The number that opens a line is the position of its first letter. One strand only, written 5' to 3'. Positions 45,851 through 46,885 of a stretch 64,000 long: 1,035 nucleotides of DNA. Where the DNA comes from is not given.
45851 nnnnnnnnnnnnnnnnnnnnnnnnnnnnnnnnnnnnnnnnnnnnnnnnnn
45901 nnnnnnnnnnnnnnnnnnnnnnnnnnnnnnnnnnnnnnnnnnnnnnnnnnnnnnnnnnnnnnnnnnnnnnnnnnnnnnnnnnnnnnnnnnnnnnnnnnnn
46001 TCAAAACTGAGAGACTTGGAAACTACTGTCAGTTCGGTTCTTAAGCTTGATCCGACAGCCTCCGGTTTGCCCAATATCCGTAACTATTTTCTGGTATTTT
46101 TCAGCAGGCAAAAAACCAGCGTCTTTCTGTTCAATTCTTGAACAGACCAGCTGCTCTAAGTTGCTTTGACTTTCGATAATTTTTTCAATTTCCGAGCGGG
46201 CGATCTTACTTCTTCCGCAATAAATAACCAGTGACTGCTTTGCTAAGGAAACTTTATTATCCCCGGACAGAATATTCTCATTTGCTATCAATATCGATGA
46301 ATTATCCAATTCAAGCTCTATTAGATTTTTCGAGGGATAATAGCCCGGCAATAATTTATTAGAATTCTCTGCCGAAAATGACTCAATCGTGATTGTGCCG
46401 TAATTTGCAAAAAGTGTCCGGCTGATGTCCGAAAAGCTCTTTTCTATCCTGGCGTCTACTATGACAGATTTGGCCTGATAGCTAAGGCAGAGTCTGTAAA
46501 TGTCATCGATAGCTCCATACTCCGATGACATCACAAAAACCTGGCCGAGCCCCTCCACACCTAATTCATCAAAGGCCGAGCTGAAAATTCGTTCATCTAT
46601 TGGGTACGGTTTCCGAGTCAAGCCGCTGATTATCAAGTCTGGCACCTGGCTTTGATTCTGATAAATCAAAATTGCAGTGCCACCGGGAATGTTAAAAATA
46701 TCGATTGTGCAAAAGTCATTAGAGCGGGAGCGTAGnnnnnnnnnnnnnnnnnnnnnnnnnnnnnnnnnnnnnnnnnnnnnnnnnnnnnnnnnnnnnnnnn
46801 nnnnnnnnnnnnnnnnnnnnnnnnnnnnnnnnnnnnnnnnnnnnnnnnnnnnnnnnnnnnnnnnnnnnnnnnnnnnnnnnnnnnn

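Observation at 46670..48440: Strand-switched 1.7-kb cassette apparently replacing the core of a comEC-like gene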

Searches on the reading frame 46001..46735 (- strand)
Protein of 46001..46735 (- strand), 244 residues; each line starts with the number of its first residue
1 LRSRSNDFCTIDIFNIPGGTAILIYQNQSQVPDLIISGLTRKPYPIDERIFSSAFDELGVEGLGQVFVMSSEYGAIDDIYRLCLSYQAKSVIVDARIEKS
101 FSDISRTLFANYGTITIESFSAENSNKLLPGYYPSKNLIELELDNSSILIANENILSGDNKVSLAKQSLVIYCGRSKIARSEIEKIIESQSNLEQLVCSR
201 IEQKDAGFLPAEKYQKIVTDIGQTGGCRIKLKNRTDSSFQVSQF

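Call 5: search_protein_families(library=pfam, proteins=[window:46001-46735:-], max_evalue=1)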
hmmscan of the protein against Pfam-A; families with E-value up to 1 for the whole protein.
window:46001-46735:- (244 aa): 1 family
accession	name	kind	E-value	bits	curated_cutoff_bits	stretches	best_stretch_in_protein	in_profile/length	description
PF03287.19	Pox_C7_F8A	-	0.13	12.7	25.4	0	66-135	46-113/148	Poxvirus C7/F8A protein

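Call 9: find_homologous_proteins(query=window:46001-46735:-)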
Query window:46001-46735:- (244 aa): 1 proteins with E <= 0.001 among 545 candidates.
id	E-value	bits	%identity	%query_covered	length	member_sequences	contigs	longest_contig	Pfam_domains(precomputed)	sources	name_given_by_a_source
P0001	2.2e-19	88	96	19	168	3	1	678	-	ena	-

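Call 12: find_encoding_contigs(protein=P0001, flank=10000)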
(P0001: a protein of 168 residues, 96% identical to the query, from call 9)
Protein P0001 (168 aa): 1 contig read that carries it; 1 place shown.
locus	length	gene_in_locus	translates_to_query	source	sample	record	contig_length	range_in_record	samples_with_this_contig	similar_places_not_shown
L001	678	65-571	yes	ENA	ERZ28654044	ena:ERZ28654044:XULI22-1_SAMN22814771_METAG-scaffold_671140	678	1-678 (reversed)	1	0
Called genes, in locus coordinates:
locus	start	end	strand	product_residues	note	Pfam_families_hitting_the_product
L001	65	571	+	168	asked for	-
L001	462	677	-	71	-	?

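Call 32: search_protein_families(library=phrogs, proteins=[window:46001-46735:-], max_evalue=1)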
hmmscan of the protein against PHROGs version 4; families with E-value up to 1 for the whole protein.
window:46001-46735:- (244 aa): 0 families

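Call 71: search_solved_structures(query=A5, max_evalue=10, show_alignments=2)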
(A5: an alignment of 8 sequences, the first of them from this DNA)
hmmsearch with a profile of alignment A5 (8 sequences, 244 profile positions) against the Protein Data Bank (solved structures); distinct sequences matched with E-value up to 10: 2.
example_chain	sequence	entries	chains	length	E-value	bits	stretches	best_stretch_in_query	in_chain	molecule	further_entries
8hdv_A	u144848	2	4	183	0.17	14.6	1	54-82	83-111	De novo design cavitated protein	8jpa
30bt_A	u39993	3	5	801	0.88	12.2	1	39-101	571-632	Beta-lactamase-like domain | ComEC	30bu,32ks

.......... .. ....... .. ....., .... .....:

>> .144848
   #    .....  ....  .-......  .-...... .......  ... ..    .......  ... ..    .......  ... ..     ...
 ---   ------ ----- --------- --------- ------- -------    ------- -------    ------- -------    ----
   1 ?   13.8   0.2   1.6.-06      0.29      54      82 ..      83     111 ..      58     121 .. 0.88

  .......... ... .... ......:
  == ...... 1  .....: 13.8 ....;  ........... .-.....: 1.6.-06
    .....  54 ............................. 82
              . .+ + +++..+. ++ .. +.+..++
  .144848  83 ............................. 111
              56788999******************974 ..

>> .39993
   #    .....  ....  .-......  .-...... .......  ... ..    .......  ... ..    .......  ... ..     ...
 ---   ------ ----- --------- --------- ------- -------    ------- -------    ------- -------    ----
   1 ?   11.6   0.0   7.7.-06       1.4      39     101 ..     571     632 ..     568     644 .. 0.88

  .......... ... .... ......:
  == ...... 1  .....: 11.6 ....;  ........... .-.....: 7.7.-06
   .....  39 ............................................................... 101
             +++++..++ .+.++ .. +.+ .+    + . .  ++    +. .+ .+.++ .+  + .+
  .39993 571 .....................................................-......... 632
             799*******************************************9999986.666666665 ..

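Call 91: predict_structure(protein=window:46001-46735:-)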
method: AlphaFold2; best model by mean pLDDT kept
length: 244 residues; sequences in the alignment: 1
mean_pLDDT: 49.7   pTM: 0.45
mean pLDDT of the five models: 49.7, 41.9, 41.1, 34.9, 30.6
residues with pLDDT >= 90: 0; 70-90: 60; 50-70: 38; < 50: 146
segments of 3 or more residues with pLDDT < 50: 1-4, 98-101, 106-108, 110-184, 187-244
pLDDT, mean of each block of 10 residues (from residue 1): 53 82 79 79 64 78 75 64 74 54 49 38 29 29 31 29 32 41 48 41 37 38 29 30 27
secondary structure, 60 per line:
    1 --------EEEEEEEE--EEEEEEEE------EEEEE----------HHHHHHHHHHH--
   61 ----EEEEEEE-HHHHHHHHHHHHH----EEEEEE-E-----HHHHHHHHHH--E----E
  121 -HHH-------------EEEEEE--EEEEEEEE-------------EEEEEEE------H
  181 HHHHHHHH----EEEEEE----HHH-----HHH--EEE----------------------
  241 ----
elements in order: E9-16 E19-26 E33-37 H48-58 E65-71 H73-85 E90-95 H103-112 E138-143 E146-153 E167-173 H180-188 E193-198 E216-218

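Call 93: fold_search(model_id=the predicted structure, library=pdb)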
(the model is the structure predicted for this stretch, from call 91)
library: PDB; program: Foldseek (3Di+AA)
matches with E <= 10: 624; with E <= 0.001: 0
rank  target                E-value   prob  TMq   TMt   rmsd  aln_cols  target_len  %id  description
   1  8ewo_B                1.1e-03  0.97  0.27  0.25  13.5       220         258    8  Crystal structure of putative glyoxylase II from Pseudomonas aeruginosa (released 2022-11-16)
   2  8ewo_A                1.8e-03  0.97  0.29  0.28  13.3       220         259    7  Crystal structure of putative glyoxylase II from Pseudomonas aeruginosa (released 2022-11-16)
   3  1wra_B                3.0e-03  0.91  0.31  0.26  17.3       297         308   13  Crystal Structure of Phosphorylcholine Esterase Domain of the Virulence Factor Choline Binding Protein E from Streptoc (released 2005-05-31)
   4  2qed                  3.6e-03  0.93  0.28  0.27  14.1       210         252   10  Crystal structure of Salmonella thyphimurium LT2 glyoxalase II (released 2007-10-09)
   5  5ve3_A                5.2e-03  0.97  0.28  0.21  14.9       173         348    8  Crystal structure of wild-type persulfide dioxygenase-rhodanese fusion protein from Burkholderia phytofirmans (released 2017-07-19)
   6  5ve5_B                6.3e-03  0.98  0.29  0.21  14.9       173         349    9  Crystal structure of persulfide dioxygenase rhodanese fusion protein with rhodanese domain inactivating mutation (C314 (released 2017-07-19)
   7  4ysk_A                6.7e-03  0.92  0.30  0.26  15.5       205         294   11  Crystal structure of apo-form SdoA from Pseudomonas putida (released 2015-06-24)
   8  5kil                  7.1e-03  0.77  0.26  0.14  16.4       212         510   13  CmlA beta-hydroxylase E377D mutant (released 2017-04-26)
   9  3r2u_B                9.7e-03  0.97  0.26  0.20  12.1       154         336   12  2.1 Angstrom Resolution Crystal Structure of Metallo-beta-lactamase from Staphylococcus aureus subsp. aureus COL (released 2011-03-23)
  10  6qrq_A                9.7e-03  0.66  0.22  0.22  16.4       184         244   11  Apo conformation of chemotaxis sensor ODP (released 2019-06-19)
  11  5ve4_B                1.2e-02  0.97  0.29  0.21  14.9       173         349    9  Crystal structure of persulfide dioxygenase-rhodanese fusion protein with rhodanese domain inactivating mutation (C314 (released 2017-07-19)
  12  5ve4_A                1.7e-02  0.95  0.29  0.21  12.8       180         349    9  Crystal structure of persulfide dioxygenase-rhodanese fusion protein with rhodanese domain inactivating mutation (C314 (released 2017-07-19)
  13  3r2u_A                1.8e-02  0.87  0.25  0.18  12.3       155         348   11  2.1 Angstrom Resolution Crystal Structure of Metallo-beta-lactamase from Staphylococcus aureus subsp. aureus COL (released 2011-03-23)
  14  3r2u_D                1.9e-02  0.87  0.24  0.18  12.3       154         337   12  2.1 Angstrom Resolution Crystal Structure of Metallo-beta-lactamase from Staphylococcus aureus subsp. aureus COL (released 2011-03-23)
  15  6qrq_B                2.0e-02  0.77  0.24  0.24  15.3       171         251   13  Apo conformation of chemotaxis sensor ODP (released 2019-06-19)
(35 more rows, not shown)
